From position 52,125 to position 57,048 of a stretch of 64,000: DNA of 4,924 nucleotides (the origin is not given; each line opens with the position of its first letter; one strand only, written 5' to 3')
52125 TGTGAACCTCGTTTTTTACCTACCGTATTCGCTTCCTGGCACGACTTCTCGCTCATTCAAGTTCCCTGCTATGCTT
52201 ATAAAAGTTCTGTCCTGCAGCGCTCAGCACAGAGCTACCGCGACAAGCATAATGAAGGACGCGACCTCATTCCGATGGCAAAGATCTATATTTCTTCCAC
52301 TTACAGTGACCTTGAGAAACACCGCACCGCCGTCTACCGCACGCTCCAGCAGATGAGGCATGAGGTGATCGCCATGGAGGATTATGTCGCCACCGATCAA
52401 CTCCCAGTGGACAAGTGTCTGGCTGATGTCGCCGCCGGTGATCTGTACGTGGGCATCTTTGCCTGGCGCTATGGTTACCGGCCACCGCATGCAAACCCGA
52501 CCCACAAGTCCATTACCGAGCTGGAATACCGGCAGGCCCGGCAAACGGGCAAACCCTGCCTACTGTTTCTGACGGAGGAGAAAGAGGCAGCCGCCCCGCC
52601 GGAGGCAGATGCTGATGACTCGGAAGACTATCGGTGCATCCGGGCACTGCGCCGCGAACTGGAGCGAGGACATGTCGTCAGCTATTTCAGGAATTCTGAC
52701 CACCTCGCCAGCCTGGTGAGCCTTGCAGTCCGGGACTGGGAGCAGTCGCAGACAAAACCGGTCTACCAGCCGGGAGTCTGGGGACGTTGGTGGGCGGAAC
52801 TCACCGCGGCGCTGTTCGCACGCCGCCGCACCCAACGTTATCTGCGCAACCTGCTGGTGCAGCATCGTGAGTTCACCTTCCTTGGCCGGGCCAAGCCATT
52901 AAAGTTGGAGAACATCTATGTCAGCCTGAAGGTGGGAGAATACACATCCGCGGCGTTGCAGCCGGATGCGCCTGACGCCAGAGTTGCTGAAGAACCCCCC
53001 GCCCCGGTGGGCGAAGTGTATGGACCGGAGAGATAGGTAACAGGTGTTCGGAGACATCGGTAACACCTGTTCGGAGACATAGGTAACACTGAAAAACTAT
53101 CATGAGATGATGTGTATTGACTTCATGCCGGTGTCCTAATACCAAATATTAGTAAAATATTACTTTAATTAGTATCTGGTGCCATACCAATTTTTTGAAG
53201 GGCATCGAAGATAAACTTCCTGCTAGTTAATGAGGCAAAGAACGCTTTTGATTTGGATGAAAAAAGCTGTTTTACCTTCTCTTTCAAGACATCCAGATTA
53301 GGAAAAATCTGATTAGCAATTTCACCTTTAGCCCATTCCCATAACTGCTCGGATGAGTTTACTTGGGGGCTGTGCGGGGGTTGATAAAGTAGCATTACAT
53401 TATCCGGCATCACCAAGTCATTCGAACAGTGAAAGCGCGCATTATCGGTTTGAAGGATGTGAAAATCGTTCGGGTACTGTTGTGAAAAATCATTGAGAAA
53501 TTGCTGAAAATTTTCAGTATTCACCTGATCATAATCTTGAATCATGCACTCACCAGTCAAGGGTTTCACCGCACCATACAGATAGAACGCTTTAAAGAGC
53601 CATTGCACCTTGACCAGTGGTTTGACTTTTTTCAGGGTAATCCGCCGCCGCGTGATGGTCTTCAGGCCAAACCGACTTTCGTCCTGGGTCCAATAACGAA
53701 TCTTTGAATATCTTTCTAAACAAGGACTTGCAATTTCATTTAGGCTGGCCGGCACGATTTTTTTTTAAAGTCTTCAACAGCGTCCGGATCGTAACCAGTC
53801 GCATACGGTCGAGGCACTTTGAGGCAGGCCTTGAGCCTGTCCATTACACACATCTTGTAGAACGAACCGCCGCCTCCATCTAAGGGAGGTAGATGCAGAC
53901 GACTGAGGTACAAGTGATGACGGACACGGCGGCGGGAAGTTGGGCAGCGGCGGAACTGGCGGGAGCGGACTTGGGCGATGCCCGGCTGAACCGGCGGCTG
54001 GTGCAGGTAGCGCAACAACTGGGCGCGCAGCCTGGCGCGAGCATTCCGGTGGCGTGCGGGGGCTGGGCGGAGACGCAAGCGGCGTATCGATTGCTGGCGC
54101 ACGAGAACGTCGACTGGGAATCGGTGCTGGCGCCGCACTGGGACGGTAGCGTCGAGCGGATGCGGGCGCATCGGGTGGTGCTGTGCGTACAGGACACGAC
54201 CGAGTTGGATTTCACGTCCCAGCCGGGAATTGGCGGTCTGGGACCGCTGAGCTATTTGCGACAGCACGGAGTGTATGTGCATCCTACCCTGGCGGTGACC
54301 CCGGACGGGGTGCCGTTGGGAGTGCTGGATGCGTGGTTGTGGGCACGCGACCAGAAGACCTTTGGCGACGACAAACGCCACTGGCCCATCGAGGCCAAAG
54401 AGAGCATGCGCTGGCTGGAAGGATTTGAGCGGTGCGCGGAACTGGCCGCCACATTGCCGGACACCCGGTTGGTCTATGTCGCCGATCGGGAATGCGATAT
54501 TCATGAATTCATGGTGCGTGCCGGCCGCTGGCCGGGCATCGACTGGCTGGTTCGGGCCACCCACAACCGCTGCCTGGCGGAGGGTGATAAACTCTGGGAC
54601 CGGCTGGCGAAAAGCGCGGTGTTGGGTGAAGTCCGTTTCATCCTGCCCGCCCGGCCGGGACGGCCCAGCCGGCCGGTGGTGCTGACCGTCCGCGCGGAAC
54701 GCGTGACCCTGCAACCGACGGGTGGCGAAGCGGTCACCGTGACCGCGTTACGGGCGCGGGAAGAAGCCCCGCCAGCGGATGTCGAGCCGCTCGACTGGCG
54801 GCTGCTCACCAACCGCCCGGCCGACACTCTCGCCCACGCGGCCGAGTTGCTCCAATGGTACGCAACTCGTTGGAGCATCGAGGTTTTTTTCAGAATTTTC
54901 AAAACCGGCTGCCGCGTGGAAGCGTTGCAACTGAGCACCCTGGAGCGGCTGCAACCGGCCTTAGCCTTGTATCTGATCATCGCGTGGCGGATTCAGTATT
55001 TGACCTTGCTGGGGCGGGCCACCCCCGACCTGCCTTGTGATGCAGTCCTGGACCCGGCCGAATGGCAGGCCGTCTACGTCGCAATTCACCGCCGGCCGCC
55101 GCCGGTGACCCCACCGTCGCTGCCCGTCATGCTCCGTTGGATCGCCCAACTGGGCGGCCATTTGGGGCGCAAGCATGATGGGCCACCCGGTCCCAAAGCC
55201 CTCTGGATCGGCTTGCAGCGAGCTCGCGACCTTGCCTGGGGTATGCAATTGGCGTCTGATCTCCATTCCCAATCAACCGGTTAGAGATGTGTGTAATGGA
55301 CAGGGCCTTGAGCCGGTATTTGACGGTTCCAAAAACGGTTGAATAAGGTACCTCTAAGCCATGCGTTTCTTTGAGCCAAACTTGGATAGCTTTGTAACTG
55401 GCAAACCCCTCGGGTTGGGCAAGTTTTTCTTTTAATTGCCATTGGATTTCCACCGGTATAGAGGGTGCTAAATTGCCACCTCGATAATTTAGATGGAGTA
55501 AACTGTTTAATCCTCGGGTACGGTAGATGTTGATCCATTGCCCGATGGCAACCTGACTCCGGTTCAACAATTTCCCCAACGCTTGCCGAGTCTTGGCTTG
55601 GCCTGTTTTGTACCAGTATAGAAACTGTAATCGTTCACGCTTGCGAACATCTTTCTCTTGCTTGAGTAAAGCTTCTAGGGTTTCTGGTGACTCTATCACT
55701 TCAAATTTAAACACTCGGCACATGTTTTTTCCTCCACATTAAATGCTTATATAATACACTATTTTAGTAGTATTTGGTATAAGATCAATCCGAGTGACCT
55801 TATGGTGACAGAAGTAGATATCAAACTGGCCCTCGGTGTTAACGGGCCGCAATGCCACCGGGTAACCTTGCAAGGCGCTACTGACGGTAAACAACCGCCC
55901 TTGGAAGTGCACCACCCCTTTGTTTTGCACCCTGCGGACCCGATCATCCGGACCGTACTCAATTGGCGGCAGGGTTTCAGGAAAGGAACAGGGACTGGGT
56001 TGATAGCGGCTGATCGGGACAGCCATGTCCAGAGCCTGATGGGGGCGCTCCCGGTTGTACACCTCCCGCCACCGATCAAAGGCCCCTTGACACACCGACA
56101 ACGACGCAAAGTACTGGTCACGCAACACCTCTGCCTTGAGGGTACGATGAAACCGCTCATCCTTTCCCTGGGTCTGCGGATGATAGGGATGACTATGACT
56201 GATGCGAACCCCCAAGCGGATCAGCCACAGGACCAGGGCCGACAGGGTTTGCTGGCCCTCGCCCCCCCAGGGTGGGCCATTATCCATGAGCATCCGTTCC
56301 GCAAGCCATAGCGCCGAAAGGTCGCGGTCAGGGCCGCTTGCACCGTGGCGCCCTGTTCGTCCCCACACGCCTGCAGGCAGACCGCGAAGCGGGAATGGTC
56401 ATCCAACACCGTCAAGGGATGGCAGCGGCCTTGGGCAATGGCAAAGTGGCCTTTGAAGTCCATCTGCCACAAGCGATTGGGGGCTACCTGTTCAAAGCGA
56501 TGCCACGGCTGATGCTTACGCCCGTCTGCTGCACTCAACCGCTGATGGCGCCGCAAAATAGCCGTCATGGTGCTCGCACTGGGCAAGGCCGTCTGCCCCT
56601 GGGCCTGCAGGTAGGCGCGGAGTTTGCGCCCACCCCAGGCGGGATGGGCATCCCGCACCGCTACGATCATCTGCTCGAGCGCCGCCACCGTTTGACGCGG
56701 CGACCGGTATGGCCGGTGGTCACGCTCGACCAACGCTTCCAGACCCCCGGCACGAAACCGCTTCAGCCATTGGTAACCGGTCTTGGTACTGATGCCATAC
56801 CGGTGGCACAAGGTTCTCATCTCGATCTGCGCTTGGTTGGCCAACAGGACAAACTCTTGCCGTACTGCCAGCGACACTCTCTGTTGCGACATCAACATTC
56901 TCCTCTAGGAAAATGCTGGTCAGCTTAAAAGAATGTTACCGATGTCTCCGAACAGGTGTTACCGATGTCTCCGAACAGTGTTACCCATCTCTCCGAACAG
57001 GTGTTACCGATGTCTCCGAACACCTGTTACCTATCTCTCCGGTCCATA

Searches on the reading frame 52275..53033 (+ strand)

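Call 108: search_protein_families(library=pfam, proteins=[window:52275-53033:+], max_evalue=0.00001)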
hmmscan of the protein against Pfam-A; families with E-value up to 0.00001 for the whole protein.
window:52275-53033:+ (253 aa): 1 family
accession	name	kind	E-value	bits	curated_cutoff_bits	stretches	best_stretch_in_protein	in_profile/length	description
PF13271.11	DUF4062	-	5.3e-23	81.5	24.7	1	3-88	1-82/82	Domain of unknown function (DUF4062)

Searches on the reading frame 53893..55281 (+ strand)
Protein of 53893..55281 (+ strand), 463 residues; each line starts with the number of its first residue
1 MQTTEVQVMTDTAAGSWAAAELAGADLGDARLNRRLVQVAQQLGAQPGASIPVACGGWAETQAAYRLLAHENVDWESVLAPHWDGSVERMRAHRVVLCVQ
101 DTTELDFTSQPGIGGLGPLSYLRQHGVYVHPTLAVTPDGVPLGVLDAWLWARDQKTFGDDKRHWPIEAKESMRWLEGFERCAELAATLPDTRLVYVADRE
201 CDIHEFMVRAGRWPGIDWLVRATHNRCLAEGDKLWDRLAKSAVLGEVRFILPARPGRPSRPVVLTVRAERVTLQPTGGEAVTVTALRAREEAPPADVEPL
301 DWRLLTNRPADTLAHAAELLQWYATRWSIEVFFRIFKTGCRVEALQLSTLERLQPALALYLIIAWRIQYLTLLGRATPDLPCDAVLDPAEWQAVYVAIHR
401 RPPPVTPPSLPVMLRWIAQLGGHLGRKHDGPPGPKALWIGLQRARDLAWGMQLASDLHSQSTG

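Call 108: search_protein_families(library=pfam, proteins=[window:53893-55281:+], max_evalue=0.00001)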
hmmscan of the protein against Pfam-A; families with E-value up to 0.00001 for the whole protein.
window:53893-55281:+ (463 aa): 2 families
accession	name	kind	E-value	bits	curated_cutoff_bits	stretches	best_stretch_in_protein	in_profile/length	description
PF14706.11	Tnp_DNA_bind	-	9.7e-25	86.5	24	1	16-73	1-58/58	Transposase DNA-binding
PF02281.22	Dimer_Tnp_Tn5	-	2.5e-19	69.9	26.7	1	362-447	1-85/99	Transposase Tn5 dimerisation domain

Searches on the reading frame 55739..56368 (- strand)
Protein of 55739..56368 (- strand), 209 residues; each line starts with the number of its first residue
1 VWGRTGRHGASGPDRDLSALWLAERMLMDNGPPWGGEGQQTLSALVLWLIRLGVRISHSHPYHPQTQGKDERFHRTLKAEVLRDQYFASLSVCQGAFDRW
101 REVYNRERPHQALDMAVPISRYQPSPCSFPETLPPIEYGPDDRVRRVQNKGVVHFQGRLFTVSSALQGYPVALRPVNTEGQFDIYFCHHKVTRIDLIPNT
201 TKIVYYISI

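Call 108: search_protein_families(library=pfam, proteins=[window:55739-56368:-], max_evalue=0.00001)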
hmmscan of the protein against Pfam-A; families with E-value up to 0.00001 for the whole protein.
window:55739-56368:- (209 aa): 1 family
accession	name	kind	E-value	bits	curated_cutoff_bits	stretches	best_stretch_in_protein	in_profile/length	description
PF13683.12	rve_3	-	3.4e-18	65.6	26.5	1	53-118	2-67/67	Integrase core domain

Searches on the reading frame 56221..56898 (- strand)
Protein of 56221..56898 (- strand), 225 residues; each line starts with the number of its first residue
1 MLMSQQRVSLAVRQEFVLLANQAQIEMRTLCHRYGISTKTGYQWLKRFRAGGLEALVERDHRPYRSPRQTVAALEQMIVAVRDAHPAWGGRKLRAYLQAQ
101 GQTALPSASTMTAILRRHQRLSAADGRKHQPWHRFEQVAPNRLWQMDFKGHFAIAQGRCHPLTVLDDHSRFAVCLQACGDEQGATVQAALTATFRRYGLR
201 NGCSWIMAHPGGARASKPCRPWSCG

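Call 108: search_protein_families(library=pfam, proteins=[window:56221-56898:-], max_evalue=0.00001)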
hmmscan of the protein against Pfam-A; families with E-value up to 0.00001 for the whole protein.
window:56221-56898:- (225 aa): 6 families
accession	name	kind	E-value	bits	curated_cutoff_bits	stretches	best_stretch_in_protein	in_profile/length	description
PF13565.12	HTH_32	-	5e-15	56.2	33.7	1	40-115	1-73/73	Homeodomain-like domain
PF13011.12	LZ_Tnp_IS481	-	5.9e-12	46.2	22.2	1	20-70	21-71/85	leucine-zipper of insertion element IS481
PF00665.32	rve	-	9.2e-12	45.6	32.6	1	139-199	3-64/102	Integrase core domain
PF13551.12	HTH_29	-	2.1e-08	34.6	28.1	1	17-69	5-62/64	Winged helix-turn helix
PF13518.12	HTH_28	-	4.5e-08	33.5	25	1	13-63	2-51/52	Helix-turn-helix domain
PF13384.12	HTH_23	-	1.2e-07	31.8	24.6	1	9-56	3-49/50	Homeodomain-like domain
